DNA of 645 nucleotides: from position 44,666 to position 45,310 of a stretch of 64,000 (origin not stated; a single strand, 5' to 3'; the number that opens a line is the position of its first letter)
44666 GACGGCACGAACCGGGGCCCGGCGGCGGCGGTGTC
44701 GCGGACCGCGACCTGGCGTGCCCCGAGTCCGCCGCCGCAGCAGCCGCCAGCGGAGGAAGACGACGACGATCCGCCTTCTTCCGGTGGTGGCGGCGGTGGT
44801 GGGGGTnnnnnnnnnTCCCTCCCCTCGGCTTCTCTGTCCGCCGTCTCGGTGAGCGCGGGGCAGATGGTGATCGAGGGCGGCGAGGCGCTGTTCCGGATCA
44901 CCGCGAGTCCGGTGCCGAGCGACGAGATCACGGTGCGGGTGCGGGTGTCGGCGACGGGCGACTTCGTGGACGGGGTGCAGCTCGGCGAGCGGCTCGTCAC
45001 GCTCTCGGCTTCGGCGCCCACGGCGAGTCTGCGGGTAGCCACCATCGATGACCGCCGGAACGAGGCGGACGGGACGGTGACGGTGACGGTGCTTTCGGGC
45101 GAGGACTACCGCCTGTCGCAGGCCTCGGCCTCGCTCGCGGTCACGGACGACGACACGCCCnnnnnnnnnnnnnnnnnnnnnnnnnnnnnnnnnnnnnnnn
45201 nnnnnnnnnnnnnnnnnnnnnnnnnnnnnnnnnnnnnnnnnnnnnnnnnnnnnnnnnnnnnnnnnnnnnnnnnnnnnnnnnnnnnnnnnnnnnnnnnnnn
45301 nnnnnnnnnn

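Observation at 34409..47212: Giant modular autotransporter-like adhesin with near-identical intragenic DNA repeats (recombination and size-variation hotspots)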

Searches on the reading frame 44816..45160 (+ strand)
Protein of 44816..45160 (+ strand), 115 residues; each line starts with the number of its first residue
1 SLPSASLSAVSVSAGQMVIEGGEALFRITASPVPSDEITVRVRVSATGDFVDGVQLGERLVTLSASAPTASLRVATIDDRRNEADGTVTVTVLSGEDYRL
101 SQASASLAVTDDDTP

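Call 44: search_solved_structures(query=window:44816-45160:+, max_evalue=10)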
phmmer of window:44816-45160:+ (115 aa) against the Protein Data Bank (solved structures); distinct sequences matched with E-value up to 10: 5.
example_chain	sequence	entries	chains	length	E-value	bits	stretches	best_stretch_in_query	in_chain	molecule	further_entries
9lx4_A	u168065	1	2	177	0.38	14.4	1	83-111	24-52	ZZ4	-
3tma_A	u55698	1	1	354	0.53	13.9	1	21-74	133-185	methyltransferase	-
7bvt_A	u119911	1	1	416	0.55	13.9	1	23-62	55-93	Hypothetical sugar ABC-transporter sugar binding protein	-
7p0e_A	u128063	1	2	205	0.68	13.6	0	51-94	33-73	Isoform 2 of Filamin-C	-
1zy7_A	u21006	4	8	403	0.88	13.2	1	32-75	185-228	RNA-specific adenosine deaminase B1, isoform DRADA2a | Double-stranded RNA-specific editase 1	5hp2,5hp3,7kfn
